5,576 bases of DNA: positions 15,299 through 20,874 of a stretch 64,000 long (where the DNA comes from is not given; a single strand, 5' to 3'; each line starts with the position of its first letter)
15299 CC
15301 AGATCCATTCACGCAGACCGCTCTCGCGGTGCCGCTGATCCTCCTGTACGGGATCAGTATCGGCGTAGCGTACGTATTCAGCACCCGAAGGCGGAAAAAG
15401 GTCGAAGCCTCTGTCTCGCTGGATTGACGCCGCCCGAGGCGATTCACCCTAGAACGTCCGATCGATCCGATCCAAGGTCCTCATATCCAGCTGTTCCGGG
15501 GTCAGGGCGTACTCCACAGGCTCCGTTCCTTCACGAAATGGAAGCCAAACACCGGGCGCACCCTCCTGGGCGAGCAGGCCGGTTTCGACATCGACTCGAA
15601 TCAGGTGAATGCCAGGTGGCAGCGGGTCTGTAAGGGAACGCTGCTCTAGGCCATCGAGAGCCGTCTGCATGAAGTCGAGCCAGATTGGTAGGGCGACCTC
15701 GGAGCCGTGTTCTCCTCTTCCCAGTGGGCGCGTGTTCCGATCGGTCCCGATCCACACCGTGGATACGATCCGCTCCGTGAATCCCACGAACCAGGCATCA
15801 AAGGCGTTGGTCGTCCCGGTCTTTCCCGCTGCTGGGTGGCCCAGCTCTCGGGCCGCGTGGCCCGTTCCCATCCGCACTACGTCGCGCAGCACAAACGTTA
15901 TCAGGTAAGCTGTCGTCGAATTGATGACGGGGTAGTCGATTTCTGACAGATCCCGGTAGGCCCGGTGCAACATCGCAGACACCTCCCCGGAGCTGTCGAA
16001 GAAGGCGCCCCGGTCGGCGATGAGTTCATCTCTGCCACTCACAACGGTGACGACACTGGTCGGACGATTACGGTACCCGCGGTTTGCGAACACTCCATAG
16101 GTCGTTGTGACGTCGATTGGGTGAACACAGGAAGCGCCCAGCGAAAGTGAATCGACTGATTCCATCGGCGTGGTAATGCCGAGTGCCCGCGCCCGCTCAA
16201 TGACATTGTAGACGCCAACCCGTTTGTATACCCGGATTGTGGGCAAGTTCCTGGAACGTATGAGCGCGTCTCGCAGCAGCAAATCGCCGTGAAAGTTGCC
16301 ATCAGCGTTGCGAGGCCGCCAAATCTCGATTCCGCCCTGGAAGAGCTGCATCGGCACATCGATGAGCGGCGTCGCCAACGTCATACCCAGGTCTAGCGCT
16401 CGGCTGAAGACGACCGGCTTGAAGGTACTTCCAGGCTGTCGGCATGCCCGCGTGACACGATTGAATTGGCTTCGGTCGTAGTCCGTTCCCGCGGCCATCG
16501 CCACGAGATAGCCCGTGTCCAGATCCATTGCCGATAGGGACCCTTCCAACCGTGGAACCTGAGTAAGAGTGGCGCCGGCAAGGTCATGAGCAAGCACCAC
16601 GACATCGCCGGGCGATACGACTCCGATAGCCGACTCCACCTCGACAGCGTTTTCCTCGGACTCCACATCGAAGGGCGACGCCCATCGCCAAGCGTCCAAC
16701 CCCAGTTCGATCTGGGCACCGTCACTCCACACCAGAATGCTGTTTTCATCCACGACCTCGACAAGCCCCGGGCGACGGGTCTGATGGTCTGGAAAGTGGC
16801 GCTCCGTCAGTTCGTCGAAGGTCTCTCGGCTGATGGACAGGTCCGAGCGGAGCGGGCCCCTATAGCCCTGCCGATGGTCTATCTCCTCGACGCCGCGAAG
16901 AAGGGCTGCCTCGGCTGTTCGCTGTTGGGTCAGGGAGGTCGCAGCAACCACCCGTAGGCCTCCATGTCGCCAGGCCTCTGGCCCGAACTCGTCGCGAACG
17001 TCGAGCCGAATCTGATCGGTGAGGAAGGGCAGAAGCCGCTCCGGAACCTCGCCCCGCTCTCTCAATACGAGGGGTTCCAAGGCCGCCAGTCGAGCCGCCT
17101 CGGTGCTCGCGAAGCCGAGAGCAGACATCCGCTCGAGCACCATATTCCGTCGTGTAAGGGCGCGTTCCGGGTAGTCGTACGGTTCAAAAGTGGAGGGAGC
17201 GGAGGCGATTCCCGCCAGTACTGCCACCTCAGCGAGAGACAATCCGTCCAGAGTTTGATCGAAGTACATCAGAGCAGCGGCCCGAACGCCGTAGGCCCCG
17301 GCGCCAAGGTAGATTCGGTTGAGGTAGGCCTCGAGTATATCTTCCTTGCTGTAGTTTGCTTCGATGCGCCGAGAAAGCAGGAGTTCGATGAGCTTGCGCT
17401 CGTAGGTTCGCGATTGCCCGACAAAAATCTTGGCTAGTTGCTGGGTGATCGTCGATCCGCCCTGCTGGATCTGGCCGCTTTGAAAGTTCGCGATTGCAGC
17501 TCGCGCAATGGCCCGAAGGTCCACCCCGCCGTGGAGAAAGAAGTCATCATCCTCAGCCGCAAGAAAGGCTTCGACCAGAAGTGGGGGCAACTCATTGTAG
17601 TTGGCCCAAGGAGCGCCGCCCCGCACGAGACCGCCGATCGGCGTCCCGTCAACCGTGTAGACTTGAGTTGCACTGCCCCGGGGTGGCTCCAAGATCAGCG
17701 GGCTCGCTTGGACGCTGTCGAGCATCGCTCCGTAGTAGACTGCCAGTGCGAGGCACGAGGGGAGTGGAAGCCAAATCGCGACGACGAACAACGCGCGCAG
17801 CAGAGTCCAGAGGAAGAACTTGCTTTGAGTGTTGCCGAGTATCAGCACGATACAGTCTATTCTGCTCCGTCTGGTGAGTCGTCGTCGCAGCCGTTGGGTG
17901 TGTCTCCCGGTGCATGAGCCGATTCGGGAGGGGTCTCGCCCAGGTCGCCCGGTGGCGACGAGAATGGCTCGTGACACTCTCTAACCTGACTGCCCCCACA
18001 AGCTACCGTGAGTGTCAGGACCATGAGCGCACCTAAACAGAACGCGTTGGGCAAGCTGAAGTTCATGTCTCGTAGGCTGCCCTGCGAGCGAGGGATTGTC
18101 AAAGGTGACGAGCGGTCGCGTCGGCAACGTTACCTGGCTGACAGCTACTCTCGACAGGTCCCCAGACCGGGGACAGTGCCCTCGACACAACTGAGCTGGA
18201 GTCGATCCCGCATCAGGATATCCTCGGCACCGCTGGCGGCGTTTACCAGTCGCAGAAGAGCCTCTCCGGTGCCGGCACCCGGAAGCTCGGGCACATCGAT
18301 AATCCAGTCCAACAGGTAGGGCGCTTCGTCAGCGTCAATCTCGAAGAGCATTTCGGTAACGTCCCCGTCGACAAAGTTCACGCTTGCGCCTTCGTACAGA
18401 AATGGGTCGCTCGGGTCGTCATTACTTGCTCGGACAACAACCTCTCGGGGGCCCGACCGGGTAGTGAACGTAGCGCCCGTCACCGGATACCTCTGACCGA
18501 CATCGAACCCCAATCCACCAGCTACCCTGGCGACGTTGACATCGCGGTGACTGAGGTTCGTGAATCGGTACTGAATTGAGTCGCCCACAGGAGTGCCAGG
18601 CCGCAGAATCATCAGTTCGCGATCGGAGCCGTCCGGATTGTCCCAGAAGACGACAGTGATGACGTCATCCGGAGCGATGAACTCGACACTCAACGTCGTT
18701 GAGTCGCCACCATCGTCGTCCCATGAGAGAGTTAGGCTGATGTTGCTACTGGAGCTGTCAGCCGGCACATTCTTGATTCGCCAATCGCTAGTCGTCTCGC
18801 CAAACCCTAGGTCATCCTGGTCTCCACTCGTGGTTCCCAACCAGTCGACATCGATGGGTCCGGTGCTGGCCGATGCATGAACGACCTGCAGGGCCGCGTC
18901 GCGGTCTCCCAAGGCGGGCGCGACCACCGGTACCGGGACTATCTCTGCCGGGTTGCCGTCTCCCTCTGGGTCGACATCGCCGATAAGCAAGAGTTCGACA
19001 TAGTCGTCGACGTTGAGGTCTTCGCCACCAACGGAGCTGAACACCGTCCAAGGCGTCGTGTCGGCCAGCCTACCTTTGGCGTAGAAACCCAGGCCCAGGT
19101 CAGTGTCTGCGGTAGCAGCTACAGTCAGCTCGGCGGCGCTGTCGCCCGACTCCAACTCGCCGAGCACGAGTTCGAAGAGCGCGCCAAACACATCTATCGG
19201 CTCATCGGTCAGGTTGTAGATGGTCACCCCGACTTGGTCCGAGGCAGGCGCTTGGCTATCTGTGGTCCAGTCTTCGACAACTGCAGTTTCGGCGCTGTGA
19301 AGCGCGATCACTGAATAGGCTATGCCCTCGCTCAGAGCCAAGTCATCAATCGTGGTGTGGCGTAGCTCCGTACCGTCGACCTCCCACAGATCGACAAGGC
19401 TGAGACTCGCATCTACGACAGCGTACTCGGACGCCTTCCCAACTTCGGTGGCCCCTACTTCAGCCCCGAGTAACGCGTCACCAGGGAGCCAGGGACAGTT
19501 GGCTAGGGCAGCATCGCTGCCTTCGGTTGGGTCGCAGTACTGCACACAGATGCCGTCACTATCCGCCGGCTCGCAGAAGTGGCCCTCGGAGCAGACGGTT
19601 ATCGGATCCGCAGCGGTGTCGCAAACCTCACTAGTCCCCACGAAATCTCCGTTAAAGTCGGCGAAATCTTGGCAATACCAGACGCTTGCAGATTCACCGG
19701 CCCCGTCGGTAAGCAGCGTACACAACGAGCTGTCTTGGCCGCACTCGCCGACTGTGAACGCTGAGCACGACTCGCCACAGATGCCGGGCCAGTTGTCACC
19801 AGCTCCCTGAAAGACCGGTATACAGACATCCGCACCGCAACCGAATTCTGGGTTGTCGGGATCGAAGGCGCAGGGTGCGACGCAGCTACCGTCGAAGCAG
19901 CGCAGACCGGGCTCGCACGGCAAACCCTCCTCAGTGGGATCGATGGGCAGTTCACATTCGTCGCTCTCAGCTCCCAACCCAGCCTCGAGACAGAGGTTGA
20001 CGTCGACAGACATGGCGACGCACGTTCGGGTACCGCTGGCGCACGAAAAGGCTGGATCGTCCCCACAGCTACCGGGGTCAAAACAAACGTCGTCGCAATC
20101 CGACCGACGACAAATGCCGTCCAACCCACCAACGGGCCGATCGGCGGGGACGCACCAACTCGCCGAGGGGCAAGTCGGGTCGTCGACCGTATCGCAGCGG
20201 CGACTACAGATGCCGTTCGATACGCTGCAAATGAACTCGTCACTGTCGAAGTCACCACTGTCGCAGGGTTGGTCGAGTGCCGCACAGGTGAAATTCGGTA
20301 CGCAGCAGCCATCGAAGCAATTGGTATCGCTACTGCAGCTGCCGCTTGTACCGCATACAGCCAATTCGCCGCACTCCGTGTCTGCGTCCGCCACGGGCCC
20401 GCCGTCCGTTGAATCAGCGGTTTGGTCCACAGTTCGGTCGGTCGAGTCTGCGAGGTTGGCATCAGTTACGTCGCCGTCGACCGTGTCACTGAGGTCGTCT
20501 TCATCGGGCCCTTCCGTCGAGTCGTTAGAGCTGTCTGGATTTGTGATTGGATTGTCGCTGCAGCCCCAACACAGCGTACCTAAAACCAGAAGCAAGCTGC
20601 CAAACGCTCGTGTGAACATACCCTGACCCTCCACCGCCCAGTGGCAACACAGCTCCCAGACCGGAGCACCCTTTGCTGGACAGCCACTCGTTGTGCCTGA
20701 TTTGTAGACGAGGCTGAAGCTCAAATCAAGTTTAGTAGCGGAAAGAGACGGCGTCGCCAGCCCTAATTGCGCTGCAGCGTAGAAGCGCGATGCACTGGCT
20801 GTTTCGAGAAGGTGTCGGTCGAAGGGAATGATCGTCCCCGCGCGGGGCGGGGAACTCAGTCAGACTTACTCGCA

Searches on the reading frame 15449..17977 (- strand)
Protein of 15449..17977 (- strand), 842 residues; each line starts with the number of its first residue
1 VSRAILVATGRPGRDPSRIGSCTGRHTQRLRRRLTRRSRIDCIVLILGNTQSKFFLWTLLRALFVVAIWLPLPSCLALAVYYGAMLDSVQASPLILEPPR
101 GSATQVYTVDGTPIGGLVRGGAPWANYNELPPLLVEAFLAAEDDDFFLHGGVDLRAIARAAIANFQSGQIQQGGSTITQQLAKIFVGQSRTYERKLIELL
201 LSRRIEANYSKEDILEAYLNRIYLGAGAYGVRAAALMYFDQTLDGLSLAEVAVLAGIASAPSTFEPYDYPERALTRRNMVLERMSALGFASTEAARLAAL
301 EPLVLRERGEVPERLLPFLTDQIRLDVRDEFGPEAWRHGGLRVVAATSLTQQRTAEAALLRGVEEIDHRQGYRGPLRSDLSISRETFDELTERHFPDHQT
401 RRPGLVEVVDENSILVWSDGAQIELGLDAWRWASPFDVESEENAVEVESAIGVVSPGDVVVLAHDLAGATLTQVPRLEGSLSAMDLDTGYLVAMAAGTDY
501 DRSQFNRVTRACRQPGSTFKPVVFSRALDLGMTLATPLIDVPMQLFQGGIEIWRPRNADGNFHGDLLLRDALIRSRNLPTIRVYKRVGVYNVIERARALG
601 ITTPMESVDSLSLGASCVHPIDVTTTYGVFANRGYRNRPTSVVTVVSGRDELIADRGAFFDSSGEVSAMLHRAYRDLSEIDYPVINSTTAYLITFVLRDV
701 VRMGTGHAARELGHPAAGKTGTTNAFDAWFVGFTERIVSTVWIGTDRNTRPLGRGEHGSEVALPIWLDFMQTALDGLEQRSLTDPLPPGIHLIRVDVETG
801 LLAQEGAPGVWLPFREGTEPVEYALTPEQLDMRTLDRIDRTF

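Call 5: search_protein_families(library=pfam, proteins=[window:15449-17977:-], max_evalue=0.1)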
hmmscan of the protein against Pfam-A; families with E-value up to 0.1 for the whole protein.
window:15449-17977:- (842 aa): 3 families
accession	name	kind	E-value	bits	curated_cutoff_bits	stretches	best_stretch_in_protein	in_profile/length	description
PF00912.28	Transgly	-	5.2e-58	195.8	27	1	123-284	15-177/178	Transglycosylase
PF00905.27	Transpeptidase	-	4.2e-19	69.3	22.1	1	480-742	2-272/299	Penicillin binding protein transpeptidase domain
PF17092.11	PCB_OB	-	1.1e-08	36.2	27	1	372-476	1-110/111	Penicillin-binding protein OB-like domain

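Call 6: search_protein_families(library=ncbifam, proteins=[window:15449-17977:-], max_evalue=0.1)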
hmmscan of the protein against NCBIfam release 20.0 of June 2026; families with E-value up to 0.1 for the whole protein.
window:15449-17977:- (842 aa): 15 families
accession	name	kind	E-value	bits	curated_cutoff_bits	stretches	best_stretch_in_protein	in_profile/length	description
TIGR02074.1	PBP_1a_fam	subfamily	4.8e-151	504.2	508.75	1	124-774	4-533/535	PBP1A family penicillin-binding protein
NF008643.0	PRK11636.1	equivalog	1.1e-120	404.3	1263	2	104-651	48-601/850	peptidoglycan glycosyltransferase/peptidoglycan DD-transpeptidase MrcA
NF051885.1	tranpepglycosPbpC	equivalog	1.3e-114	384.1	900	2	478-786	325-606/632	multimodular transpeptidase-transglycosylase PbpC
TIGR02071.1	PBP_1b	equivalog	9e-108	361.3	717.75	2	128-370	153-399/729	penicillin-binding protein 1B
TIGR02073.1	PBP_1c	equivalog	1.1e-80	272.1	494.2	2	124-323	36-233/728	penicillin-binding protein 1C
NF007061.0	PRK09506.1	equivalog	6.2e-77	259.1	1120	2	129-369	218-462/825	bifunctional glycosyl transferase/transpeptidase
NF011423.0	PRK14850.1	equivalog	1.1e-69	235.7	1275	2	128-369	163-408/764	penicillin-binding protein 1b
NF008414.0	PRK11240.1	equivalog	3.1e-56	190.9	1121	3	102-322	41-262/774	peptidoglycan glycosyltransferase PbpC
NF038272.1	strep_PBP1A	exception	1.3e-55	188.9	1075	2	105-289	52-239/658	penicillin-binding protein PBP1A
NF038276.1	strep_PBP2A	exception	1.4e-50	172.3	1100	2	102-296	76-267/716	penicillin-binding protein PBP2A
TIGR02070.1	mono_pep_trsgly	equivalog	6.1e-35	120.7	182.65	1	124-287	57-221/224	monofunctional biosynthetic peptidoglycan transglycosylase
NF038274.1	strep_PBP1B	exception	2.5e-33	115.4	1225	2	135-279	95-245/745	penicillin-binding protein PBP1B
NF010008.0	PRK13481.1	equivalog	2.2e-30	105.9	270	1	127-291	85-256/269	glycosyltransferase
TIGR03423.1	pbp2_mrdA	equivalog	4.1e-11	42.1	455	2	499-603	291-392/593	penicillin-binding protein 2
TIGR02214.1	spoVD_pbp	equivalog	0.0014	17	688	1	483-728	245-499/636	stage V sporulation protein D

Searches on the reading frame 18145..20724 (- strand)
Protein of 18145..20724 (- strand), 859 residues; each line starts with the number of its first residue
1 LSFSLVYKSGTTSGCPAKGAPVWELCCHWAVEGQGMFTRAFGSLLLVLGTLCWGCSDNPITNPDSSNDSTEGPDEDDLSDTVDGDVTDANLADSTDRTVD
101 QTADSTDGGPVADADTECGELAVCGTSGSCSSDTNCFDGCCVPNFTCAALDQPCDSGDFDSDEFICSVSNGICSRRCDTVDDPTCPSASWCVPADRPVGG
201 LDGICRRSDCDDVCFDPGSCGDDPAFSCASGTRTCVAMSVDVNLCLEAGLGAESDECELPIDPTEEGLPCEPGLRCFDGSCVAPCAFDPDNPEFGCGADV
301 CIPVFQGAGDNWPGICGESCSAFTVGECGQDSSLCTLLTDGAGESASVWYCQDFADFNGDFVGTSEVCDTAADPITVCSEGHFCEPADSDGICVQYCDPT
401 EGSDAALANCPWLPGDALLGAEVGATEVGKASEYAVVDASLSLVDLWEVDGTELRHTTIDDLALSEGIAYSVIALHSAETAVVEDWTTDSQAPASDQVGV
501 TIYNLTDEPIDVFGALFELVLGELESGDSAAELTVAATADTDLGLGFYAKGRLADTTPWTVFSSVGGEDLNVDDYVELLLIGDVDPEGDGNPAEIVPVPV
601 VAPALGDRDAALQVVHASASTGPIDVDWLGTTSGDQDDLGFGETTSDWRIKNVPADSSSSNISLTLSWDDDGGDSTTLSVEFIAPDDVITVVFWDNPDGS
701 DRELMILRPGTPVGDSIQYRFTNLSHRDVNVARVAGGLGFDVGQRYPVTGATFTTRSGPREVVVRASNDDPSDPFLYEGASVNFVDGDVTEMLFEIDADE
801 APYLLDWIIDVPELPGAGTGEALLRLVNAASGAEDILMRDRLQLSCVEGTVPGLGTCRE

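Call 5: search_protein_families(library=pfam, proteins=[window:18145-20724:-], max_evalue=0.1)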
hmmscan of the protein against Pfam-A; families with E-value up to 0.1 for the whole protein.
window:18145-20724:- (859 aa): 1 family
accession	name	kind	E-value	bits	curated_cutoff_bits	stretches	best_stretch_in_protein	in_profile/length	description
PF14344.12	DUF4397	-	6.5e-08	33.6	30.6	1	611-727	2-112/119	Domain of unknown function (DUF4397)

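Call 6: search_protein_families(library=ncbifam, proteins=[window:18145-20724:-], max_evalue=0.1)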
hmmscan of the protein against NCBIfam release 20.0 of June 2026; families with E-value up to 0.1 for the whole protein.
window:18145-20724:- (859 aa): 0 families
